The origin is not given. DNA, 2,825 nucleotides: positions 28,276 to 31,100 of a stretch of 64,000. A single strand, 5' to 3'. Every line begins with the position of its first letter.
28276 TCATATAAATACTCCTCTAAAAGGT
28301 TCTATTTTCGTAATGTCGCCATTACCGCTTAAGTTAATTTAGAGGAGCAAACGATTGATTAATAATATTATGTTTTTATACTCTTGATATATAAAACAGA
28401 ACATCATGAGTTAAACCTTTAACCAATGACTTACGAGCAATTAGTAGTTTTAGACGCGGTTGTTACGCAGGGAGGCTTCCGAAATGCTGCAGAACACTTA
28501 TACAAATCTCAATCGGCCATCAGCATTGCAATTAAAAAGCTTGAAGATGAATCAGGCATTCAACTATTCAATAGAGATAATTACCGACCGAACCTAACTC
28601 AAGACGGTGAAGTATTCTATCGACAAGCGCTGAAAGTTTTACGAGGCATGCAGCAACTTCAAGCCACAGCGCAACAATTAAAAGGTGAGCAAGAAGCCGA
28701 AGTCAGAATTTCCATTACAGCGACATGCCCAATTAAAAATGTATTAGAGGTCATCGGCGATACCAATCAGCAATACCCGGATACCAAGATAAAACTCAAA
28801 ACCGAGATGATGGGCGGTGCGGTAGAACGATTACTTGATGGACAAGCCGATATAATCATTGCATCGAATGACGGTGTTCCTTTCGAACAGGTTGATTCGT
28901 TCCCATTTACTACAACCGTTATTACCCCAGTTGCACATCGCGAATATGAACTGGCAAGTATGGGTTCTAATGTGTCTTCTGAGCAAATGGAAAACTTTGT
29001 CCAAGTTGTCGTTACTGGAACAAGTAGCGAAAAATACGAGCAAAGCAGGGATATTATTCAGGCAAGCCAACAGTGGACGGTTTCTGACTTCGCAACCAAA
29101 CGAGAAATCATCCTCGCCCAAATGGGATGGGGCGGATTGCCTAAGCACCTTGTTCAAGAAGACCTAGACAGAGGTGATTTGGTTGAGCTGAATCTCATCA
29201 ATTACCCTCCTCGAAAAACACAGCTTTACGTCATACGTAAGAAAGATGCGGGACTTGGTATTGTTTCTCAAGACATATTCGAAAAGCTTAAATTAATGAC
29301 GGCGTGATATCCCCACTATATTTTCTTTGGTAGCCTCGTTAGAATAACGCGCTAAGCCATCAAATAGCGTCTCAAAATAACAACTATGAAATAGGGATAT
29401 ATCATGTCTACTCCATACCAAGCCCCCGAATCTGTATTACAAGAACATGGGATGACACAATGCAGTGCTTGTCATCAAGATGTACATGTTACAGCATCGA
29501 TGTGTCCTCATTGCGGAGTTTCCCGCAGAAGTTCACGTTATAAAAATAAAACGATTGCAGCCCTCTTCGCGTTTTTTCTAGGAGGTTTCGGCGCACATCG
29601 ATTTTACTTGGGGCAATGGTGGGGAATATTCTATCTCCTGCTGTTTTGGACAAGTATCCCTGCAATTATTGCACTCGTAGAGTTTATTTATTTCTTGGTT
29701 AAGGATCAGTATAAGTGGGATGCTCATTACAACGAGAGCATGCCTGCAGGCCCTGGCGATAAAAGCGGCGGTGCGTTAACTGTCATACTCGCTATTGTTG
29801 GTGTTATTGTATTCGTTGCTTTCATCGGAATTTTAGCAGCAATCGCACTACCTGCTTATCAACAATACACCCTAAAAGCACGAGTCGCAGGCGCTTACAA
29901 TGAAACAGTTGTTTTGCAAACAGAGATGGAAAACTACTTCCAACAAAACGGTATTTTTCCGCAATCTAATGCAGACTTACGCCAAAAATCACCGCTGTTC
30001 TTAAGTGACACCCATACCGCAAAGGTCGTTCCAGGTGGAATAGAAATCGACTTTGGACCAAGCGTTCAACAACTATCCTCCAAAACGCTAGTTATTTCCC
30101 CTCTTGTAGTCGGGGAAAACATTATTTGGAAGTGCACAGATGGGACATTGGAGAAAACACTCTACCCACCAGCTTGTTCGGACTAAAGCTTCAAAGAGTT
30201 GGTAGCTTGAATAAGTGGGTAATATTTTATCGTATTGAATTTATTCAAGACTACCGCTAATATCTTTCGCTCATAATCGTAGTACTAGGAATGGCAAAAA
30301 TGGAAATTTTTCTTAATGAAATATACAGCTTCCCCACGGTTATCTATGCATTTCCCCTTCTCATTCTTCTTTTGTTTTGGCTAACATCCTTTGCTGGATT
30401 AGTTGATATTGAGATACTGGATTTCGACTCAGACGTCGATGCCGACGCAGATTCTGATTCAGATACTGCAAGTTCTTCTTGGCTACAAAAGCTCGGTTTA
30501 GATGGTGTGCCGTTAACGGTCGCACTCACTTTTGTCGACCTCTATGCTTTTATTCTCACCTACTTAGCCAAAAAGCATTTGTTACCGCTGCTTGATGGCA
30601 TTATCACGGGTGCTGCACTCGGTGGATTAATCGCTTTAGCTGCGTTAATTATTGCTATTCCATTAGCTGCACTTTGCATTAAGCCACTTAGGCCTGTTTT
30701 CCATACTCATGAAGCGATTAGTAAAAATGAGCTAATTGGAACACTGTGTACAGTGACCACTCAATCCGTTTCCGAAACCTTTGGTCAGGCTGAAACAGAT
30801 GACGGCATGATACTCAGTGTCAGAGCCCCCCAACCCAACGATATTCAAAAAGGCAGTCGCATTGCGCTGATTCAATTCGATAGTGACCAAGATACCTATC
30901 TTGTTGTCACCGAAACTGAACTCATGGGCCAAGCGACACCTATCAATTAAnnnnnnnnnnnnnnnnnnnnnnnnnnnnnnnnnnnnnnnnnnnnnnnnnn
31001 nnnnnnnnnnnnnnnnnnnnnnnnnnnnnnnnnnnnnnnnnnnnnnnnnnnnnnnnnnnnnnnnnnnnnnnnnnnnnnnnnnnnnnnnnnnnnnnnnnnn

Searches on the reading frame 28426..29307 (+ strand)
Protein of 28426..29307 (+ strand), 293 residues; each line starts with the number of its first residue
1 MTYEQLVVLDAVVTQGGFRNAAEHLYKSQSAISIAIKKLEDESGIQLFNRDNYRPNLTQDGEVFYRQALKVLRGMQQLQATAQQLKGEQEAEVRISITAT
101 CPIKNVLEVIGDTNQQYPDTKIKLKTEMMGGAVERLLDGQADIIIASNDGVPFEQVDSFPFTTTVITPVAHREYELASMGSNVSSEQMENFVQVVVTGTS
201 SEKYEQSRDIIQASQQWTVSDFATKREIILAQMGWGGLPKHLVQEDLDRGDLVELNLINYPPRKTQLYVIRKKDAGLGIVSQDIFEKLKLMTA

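Call 7: search_protein_families(library=pfam, proteins=[window:28426-29307:+], max_evalue=0.01)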
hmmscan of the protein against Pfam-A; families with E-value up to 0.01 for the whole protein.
window:28426-29307:+ (293 aa): 2 families
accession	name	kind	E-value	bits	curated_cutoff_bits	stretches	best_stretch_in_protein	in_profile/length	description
PF03466.25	LysR_substrate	-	5.5e-24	85.2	28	1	87-277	2-193/209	LysR substrate binding domain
PF00126.33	HTH_1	-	9.5e-17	61.1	26.6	1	4-62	2-60/60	Bacterial regulatory helix-turn-helix protein, lysR family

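Call 8: search_protein_families(library=ncbifam, proteins=[window:28426-29307:+], max_evalue=0.01)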
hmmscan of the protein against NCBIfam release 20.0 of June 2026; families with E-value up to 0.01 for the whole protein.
window:28426-29307:+ (293 aa): 52 families (the best 25 are shown)
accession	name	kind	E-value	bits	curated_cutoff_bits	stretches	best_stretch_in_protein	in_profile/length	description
NF008294.1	PRK11074.1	equivalog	5.9e-36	124.3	345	1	3-261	4-263/300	DNA-binding transcriptional activator PunR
NF052373.1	TransRegAceRAcin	equivalog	2e-30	106.2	500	1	3-284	5-284/294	HTH-type transcriptional regulator AceR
NF047520.1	trans_act_CidR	equivalog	6e-29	101.1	415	1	5-286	5-286/292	cidABC operon transcriptional activator CidR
NF040786.1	LysR_Sec_metab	equivalog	1e-24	87.1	250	1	1-284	1-290/298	selenium metabolism-associated LysR family transcriptional regulator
NF040888.1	trans_reg_YafC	equivalog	1.8e-24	86.1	470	1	2-255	4-256/293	DNA-binding transcriptional regulator YafC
NF007501.0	PRK10094.1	equivalog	2.4e-23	82.8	372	1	5-264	6-267/308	HTH-type transcriptional activator AllS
TIGR03339.1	phn_lysR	subfamily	3.3e-21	75.8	341.1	1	5-272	1-265/279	aminoethylphosphonate catabolism associated LysR family transcriptional regulator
NF008722.0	PRK11716.1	equivalog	2e-20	73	246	1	5-173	5-173/293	HTH-type transcriptional activator IlvY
NF002964.0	PRK03635.1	subfamily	2.5e-20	72.8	197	1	2-256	4-258/297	ArgP/LysG family DNA-binding transcriptional regulator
NF008416.0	PRK11242.1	equivalog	3.1e-20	72.7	277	1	9-192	9-191/300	transcriptional regulator CynR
NF008352.0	PRK11139.1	subfamily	6e-20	71.5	288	1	8-273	13-273/305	transcriptional regulator GcvA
NF007385.0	PRK09906.1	equivalog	5e-19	68.6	356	1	11-196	11-193/296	DNA-binding transcriptional regulator HcaR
TIGR03298.1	argP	subfamily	1.4e-18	67.1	273.55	1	2-256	2-256/292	ArgP/LysG family DNA-binding transcriptional regulator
NF047711.1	PutUtilRegPtrR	equivalog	1.5e-18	66.9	400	1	1-204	1-201/283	putrescine utilization regulator PtrR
NF007307.0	PRK09791.1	equivalog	3.5e-18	65.7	336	1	5-282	9-287/302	LysR family transcriptional regulator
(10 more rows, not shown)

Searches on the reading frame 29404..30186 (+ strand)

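Call 7: search_protein_families(library=pfam, proteins=[window:29404-30186:+], max_evalue=0.01)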
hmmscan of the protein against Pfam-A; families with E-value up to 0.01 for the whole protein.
window:29404-30186:+ (260 aa): 6 families
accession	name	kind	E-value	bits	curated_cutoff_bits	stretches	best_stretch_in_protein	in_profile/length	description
PF05154.21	TM2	-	6.2e-16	58.8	27.9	1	47-95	3-51/51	TM2 domain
PF00114.24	Pilin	-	1.6e-07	32.7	22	1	158-258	2-107/108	Pilin (bacterial filament)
PF10146.14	zf-C4H2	-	0.00066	20.7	34.5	1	16-46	204-234/240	Zinc finger-containing protein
PF12773.13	DZR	-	0.00081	19.9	27.3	1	17-38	24-45/45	Double zinc ribbon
PF16732.10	ComP_DUS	-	0.00083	20.6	27.3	1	150-191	1-44/87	Type IV minor pilin ComP, DNA uptake sequence receptor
PF18912.6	DZR_2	-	0.0077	16.5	27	0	16-41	20-46/56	Double zinc ribbon domain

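Call 8: search_protein_families(library=ncbifam, proteins=[window:29404-30186:+], max_evalue=0.01)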
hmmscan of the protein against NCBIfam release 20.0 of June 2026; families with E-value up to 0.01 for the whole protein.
window:29404-30186:+ (260 aa): 3 families
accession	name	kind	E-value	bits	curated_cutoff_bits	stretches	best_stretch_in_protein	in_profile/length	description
NF007862.0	PRK10574.1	equivalog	1.8e-05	24.9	138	1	131-176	9-54/145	prepilin peptidase-dependent pilin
NF041775.1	typeIV_PilA_Myxo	equivalog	0.0012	18.8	400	1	131-181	15-65/214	type IV pilin protein PilA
TIGR01710.1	typeII_sec_gspG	equivalog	0.0047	16.9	88.85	1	131-192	5-66/134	type II secretion system major pseudopilin GspG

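Call 9: search_protein_families(library=padloc, proteins=[window:29404-30186:+], max_evalue=0.1)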
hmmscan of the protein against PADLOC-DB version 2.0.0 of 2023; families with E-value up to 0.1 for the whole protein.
window:29404-30186:+ (260 aa): 0 families

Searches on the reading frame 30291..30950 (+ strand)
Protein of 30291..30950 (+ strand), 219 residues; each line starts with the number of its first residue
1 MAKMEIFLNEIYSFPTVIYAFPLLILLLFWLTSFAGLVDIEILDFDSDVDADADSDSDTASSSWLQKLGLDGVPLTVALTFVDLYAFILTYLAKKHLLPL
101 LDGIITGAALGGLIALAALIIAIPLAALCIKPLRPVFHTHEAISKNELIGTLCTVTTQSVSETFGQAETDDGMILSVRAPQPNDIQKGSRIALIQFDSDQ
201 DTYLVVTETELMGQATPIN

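Call 7: search_protein_families(library=pfam, proteins=[window:30291-30950:+], max_evalue=0.01)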
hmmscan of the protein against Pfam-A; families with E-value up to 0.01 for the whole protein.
window:30291-30950:+ (219 aa): 1 family
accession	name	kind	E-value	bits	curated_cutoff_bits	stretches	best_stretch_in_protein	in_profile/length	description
PF21001.2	YqiJ_N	-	0.00052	20.6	23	1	38-125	32-114/116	Inner membrane protein YqiJ, N-terminal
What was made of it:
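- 30291..30950 (+): YqiJ/DUF1449-like membrane protein with about 3 transmembrane segments and a soluble C-terminal domain. It is the first gene of the conserved three-gene core. Weak Pfam YqiJ_N match (E 5e-4, below the cutoff; call 7).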

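Call 8: search_protein_families(library=ncbifam, proteins=[window:30291-30950:+], max_evalue=0.01)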
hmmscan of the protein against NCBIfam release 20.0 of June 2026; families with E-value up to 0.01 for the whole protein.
window:30291-30950:+ (219 aa): 0 families

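Call 9: search_protein_families(library=padloc, proteins=[window:30291-30950:+], max_evalue=0.1)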
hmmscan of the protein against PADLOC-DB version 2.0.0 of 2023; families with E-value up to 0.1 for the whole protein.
window:30291-30950:+ (219 aa): 0 families

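Call 40: search_protein_families(library=pfam, proteins=[window:30291-30950:+], max_evalue=1)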
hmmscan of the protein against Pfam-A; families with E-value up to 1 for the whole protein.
window:30291-30950:+ (219 aa): 1 family
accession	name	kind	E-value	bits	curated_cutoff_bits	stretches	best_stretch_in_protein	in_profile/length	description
PF21001.2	YqiJ_N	-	0.00052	20.6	23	1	38-125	32-114/116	Inner membrane protein YqiJ, N-terminal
